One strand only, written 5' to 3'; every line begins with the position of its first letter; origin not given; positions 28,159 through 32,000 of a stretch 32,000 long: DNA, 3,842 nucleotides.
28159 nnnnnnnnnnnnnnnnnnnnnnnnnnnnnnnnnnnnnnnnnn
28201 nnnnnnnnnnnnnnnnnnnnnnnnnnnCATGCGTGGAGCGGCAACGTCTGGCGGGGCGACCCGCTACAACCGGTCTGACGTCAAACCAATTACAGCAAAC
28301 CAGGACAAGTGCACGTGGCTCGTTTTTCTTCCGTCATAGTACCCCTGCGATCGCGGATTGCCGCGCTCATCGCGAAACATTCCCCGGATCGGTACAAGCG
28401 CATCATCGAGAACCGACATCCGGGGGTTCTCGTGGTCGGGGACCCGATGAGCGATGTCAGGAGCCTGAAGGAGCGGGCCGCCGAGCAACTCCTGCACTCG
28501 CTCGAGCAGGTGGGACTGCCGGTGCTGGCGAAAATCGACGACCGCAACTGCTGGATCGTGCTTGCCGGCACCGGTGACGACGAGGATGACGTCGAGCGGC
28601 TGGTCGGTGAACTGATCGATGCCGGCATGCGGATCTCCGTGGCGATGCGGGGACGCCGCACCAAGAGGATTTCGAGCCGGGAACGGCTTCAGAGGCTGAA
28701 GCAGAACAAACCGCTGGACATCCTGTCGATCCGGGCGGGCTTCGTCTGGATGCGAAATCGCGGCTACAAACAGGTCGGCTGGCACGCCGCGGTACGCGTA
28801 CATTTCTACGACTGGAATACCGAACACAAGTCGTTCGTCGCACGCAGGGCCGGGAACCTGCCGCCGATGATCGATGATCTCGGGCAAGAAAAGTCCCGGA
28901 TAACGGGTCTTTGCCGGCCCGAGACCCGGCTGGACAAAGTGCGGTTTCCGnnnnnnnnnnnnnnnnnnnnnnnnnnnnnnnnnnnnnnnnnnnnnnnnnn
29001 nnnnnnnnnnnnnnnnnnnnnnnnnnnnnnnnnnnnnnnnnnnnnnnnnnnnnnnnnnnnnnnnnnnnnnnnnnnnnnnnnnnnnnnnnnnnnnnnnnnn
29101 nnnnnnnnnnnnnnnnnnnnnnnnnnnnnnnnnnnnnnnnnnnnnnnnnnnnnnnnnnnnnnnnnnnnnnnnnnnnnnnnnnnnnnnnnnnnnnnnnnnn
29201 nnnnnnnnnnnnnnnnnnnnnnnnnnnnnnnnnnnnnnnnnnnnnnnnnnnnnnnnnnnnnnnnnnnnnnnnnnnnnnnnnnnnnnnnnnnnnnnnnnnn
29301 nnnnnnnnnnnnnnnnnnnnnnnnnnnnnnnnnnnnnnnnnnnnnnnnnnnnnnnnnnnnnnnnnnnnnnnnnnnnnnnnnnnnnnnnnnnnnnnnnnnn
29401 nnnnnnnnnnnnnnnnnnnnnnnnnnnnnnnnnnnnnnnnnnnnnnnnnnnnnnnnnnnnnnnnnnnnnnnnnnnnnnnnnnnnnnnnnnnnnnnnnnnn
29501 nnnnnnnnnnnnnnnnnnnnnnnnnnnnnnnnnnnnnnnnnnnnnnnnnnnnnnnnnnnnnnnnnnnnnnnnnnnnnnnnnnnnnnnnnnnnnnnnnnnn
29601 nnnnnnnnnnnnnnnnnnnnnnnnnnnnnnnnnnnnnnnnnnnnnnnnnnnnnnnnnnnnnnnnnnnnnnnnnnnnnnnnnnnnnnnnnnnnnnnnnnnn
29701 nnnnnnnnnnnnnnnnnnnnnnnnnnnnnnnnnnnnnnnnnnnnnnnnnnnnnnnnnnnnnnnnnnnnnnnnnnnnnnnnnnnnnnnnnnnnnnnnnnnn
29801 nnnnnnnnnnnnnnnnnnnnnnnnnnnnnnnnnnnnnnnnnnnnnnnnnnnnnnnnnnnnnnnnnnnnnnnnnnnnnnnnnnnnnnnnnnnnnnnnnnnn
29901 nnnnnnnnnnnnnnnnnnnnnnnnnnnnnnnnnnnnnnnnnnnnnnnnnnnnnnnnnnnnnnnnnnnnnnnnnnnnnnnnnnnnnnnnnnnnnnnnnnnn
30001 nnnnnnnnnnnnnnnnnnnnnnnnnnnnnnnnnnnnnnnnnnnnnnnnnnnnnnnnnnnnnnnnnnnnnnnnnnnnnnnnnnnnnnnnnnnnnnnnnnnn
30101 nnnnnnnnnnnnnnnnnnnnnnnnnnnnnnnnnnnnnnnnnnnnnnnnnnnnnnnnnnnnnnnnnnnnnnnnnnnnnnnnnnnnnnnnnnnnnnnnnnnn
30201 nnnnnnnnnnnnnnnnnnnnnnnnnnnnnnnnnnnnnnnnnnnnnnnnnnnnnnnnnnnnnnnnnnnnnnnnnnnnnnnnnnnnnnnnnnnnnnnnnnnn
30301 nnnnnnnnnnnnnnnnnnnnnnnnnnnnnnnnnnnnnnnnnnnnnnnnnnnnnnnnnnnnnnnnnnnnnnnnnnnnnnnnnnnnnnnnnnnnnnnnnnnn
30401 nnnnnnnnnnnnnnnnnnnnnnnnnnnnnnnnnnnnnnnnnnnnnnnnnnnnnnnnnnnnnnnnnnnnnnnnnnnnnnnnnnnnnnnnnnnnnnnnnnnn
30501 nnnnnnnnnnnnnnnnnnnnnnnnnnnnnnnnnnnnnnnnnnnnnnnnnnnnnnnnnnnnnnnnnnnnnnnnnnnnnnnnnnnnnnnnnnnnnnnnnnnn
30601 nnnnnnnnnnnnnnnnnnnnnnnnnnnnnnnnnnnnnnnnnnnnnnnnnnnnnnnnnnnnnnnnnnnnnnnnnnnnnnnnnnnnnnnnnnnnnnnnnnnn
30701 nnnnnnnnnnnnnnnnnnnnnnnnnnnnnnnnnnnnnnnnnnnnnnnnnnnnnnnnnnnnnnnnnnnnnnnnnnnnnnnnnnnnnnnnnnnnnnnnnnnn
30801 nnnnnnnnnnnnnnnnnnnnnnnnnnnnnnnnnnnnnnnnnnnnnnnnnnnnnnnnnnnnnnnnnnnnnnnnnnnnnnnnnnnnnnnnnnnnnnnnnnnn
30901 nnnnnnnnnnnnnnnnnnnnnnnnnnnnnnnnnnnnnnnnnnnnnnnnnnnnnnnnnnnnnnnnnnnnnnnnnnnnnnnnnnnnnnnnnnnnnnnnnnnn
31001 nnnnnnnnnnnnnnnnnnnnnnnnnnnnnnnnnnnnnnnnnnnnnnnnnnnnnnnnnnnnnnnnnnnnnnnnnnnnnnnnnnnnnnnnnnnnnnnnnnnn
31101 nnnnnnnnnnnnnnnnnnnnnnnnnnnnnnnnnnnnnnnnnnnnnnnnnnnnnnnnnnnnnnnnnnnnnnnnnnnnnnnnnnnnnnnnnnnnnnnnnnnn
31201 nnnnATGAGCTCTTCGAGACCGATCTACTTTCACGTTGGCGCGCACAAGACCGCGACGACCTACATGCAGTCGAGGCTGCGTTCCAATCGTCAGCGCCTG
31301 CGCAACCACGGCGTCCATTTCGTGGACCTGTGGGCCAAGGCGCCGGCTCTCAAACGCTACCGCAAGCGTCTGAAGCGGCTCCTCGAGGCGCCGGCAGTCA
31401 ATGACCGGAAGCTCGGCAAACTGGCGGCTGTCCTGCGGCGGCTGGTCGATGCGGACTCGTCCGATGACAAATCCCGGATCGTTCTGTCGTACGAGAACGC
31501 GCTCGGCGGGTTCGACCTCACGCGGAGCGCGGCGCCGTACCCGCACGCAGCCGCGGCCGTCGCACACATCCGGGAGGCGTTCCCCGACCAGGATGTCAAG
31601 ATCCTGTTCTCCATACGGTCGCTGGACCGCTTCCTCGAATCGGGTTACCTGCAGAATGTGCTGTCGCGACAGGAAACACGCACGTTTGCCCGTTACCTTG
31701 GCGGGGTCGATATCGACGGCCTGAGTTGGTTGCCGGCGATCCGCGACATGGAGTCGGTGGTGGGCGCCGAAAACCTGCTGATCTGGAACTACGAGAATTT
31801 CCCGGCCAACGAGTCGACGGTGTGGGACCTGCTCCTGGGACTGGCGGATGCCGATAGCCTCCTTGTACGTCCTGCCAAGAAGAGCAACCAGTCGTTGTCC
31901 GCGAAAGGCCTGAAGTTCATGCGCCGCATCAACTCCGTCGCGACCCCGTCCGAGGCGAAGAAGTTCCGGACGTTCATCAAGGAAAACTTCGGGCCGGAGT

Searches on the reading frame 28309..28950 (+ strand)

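Call 57: search_protein_families(library=pfam, proteins=[window:28309-28950:+], max_evalue=1)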
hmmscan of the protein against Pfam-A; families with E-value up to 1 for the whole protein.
window:28309-28950:+ (214 aa): 1 family
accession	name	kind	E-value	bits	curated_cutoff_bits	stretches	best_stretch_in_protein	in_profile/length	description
PF17853.6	GGDEF_2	-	0.0043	17.7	24.5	1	38-108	22-86/116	GGDEF-like domain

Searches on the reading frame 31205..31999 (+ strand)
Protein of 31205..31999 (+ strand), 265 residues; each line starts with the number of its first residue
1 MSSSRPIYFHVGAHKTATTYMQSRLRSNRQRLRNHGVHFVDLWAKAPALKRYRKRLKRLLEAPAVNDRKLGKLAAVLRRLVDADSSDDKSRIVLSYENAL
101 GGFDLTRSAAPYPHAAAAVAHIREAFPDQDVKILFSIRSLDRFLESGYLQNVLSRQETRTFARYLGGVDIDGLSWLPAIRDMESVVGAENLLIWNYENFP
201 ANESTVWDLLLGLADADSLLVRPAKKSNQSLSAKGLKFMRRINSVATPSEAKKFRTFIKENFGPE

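Call 69: search_protein_families(library=pfam, proteins=[window:31205-31999:+], max_evalue=1)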
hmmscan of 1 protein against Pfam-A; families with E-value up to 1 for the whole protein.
window:31205-31999:+ (265 aa): 0 families
